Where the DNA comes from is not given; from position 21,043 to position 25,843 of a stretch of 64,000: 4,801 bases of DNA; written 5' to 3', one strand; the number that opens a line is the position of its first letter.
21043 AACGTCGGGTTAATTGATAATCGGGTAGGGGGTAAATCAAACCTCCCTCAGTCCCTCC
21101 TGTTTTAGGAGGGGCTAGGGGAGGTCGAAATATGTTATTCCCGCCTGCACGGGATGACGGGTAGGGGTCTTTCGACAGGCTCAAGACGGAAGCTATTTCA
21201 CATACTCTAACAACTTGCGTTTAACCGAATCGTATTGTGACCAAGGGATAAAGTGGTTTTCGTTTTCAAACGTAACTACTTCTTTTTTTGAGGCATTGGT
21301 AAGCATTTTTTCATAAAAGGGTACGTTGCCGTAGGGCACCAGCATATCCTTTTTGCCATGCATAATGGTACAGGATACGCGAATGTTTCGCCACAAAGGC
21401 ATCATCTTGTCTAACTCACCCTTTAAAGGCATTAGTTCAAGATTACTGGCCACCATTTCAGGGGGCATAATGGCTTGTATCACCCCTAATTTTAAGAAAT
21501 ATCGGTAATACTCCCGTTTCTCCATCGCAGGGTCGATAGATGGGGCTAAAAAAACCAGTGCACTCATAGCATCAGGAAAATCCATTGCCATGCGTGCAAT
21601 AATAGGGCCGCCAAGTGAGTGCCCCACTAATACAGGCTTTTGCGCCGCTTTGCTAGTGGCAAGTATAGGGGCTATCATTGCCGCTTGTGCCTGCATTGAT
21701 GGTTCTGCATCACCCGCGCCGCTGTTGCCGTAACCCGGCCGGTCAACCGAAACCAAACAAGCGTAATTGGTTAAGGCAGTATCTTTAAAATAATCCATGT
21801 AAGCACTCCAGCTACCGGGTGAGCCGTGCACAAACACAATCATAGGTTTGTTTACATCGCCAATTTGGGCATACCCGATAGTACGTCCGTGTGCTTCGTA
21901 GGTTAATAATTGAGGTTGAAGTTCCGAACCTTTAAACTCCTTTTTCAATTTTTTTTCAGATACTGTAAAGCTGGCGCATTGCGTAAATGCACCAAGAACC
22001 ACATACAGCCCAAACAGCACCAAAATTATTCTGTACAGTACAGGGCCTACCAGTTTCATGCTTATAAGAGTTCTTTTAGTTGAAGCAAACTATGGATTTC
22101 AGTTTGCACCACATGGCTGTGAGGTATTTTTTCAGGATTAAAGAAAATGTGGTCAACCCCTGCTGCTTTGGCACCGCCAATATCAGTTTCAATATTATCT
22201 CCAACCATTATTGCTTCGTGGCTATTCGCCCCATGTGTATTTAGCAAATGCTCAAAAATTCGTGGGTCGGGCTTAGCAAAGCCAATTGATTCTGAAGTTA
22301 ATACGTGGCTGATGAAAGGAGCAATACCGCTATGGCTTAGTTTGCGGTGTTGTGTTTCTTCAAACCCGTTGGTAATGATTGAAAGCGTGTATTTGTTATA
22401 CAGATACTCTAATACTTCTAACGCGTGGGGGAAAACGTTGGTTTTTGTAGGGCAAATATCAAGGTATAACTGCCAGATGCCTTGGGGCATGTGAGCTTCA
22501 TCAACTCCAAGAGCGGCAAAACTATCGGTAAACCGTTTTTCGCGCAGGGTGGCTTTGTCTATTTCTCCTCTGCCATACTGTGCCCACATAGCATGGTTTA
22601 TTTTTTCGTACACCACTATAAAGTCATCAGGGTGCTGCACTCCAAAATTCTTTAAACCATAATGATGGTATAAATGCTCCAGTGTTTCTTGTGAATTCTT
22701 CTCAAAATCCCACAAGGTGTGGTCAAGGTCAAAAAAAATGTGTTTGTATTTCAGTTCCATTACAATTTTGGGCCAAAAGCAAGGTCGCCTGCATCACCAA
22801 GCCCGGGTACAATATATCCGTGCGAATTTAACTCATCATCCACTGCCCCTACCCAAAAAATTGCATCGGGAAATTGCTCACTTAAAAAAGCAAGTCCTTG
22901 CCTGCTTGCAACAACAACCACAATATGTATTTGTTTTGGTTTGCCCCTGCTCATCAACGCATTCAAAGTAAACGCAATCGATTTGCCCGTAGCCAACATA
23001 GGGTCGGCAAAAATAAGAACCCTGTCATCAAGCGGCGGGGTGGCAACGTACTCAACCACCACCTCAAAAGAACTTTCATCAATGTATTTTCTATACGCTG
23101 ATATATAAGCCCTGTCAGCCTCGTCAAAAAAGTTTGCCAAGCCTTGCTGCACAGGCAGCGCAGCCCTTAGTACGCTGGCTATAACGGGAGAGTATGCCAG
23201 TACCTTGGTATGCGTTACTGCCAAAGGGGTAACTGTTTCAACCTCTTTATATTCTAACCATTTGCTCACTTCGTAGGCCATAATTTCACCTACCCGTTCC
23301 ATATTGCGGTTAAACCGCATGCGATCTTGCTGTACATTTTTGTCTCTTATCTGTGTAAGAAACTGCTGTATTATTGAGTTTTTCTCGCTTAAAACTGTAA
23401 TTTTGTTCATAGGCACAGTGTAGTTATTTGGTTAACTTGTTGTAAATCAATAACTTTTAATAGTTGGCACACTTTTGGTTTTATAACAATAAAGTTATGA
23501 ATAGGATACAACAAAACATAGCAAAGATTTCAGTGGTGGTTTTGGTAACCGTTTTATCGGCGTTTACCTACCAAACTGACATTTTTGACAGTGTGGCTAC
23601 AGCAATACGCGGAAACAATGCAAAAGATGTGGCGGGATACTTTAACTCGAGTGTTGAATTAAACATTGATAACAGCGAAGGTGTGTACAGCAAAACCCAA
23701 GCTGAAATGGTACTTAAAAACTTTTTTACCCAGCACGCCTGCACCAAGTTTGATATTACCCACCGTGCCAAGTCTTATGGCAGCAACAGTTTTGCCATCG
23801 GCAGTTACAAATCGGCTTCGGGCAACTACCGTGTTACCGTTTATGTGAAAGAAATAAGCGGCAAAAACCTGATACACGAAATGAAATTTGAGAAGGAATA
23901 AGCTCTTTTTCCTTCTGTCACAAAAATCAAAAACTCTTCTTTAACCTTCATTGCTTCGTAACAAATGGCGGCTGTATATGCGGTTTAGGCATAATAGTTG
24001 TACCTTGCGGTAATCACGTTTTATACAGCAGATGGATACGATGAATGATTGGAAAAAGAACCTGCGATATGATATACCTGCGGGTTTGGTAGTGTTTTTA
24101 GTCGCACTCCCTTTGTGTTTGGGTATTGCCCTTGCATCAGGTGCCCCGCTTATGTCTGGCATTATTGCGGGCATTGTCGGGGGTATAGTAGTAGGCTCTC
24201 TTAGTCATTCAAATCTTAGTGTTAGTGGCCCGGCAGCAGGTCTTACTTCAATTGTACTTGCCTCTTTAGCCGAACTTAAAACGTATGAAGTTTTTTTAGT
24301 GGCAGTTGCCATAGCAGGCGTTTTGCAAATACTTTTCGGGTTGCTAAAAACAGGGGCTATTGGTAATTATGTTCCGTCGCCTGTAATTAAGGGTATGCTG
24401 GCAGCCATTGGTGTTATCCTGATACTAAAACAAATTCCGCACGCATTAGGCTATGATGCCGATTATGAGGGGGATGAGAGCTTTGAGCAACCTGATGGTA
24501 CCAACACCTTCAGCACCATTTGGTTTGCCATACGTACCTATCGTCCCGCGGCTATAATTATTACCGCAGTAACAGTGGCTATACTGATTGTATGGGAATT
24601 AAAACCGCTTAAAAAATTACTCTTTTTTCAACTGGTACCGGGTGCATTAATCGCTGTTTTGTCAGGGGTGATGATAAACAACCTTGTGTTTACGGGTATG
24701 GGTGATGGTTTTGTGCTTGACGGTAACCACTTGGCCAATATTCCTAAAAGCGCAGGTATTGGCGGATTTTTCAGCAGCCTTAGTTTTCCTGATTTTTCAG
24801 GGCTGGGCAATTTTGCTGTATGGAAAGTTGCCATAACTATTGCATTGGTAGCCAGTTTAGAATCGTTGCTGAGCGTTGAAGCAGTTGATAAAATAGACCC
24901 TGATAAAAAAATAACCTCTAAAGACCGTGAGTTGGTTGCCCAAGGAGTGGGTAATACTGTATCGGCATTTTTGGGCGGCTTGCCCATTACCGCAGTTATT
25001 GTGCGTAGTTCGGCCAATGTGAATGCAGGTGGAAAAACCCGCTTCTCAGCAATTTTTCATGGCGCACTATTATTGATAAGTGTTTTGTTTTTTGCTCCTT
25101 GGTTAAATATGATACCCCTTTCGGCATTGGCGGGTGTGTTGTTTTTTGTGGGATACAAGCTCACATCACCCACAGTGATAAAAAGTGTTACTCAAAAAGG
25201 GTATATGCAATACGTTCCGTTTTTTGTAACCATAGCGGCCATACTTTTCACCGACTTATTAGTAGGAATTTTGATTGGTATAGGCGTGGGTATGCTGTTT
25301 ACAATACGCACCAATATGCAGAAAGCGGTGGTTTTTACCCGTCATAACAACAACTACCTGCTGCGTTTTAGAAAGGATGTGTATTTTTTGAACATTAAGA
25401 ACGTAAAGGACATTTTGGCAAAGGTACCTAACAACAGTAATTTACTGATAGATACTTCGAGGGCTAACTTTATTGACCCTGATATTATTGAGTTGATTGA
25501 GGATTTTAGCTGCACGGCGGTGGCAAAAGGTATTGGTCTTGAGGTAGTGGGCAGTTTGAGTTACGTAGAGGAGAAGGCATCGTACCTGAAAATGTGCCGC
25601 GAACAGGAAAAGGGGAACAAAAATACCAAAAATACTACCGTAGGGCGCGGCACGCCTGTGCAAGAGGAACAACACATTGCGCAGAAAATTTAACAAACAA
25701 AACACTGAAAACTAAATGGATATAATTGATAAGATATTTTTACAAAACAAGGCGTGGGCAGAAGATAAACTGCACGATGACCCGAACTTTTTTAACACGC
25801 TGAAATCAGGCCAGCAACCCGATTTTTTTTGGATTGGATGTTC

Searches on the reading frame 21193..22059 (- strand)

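Call 11: search_protein_families(library=pfam, proteins=[window:21193-22059:-], max_evalue=0.01)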
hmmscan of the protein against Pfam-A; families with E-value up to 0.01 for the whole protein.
window:21193-22059:- (288 aa): 9 families
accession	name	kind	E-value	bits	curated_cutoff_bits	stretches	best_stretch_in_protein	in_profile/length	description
PF00561.26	Abhydrolase_1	-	3.6e-19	69.8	25.8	1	72-182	1-110/245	alpha/beta hydrolase fold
PF12697.13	Abhydrolase_6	-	1.5e-17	65.4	26.3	1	74-275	1-210/217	Alpha/beta hydrolase family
PF12146.15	Hydrolase_4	-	1.9e-12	47.5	27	1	71-184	4-122/239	Serine aminopeptidase, S33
PF03096.20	Ndr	-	0.00019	20.7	23.3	1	87-173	40-132/283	Ndr family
PF00326.27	Peptidase_S9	-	0.00049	20.1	22.6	1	140-277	64-195/213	Prolyl oligopeptidase family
PF12740.14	PETase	-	0.00084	19.3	28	1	223-287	164-229/263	PET hydrolase-like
PF10230.15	LIDHydrolase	-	0.00085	19.6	27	1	125-191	68-135/262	Lipid-droplet associated hydrolase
PF12695.13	Abhydrolase_5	-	0.0012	19.1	27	1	134-173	51-89/164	Alpha/beta hydrolase family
PF07859.19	Abhydrolase_3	-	0.0086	16.3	25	0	137-269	68-206/210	alpha/beta hydrolase fold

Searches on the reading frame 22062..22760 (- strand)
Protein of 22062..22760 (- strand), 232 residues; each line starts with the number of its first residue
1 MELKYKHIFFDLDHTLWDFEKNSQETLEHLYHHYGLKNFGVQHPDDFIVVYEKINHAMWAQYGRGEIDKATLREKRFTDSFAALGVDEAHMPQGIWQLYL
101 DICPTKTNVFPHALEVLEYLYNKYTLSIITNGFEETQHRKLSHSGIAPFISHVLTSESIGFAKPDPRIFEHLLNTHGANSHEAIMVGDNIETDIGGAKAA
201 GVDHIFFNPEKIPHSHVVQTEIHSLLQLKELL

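Call 33: search_protein_families(library=pfam, proteins=[window:22062-22760:-], max_evalue=0.001)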
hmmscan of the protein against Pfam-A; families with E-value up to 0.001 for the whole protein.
window:22062-22760:- (232 aa): 3 families
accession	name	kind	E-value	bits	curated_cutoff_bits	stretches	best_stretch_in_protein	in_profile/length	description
PF13419.12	HAD_2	-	6.8e-27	95.2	23.8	1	8-205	1-176/178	Haloacid dehalogenase-like hydrolase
PF00702.32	Hydrolase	-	5.5e-26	92.6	26.4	1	5-201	1-191/191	haloacid dehalogenase-like hydrolase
PF13242.12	Hydrolase_like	-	3e-11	43.5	22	1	162-206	3-47/75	HAD-hyrolase-like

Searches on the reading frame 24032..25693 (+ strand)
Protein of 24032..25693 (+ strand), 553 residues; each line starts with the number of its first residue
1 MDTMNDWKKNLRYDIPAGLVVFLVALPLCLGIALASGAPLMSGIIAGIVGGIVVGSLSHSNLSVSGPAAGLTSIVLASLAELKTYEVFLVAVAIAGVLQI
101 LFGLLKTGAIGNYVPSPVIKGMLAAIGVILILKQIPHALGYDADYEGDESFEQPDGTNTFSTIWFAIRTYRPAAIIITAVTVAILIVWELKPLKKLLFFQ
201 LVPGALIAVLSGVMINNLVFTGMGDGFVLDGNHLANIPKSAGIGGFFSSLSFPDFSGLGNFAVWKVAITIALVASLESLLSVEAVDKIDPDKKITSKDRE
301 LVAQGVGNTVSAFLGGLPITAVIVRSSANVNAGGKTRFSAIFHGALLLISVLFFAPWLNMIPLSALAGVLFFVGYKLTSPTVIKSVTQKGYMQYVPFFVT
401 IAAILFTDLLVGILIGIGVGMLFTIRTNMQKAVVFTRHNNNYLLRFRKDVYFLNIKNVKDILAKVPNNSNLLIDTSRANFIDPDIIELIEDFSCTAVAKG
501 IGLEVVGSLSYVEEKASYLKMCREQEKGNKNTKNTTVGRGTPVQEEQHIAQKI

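Call 33: search_protein_families(library=pfam, proteins=[window:24032-25693:+], max_evalue=0.001)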
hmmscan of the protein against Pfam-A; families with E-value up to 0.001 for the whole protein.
window:24032-25693:+ (553 aa): 3 families
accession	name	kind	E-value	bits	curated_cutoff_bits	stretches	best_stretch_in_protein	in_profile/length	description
PF00916.26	Sulfate_transp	-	1.1e-57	195.9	23.2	1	11-392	1-372/380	Sulfate permease family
PF16983.11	MFS_MOT1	-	1.2e-05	26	30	1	276-377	25-111/111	Molybdate transporter of MFS superfamily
PF01740.26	STAS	-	0.00089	19.4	22.6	0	436-523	5-95/106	STAS domain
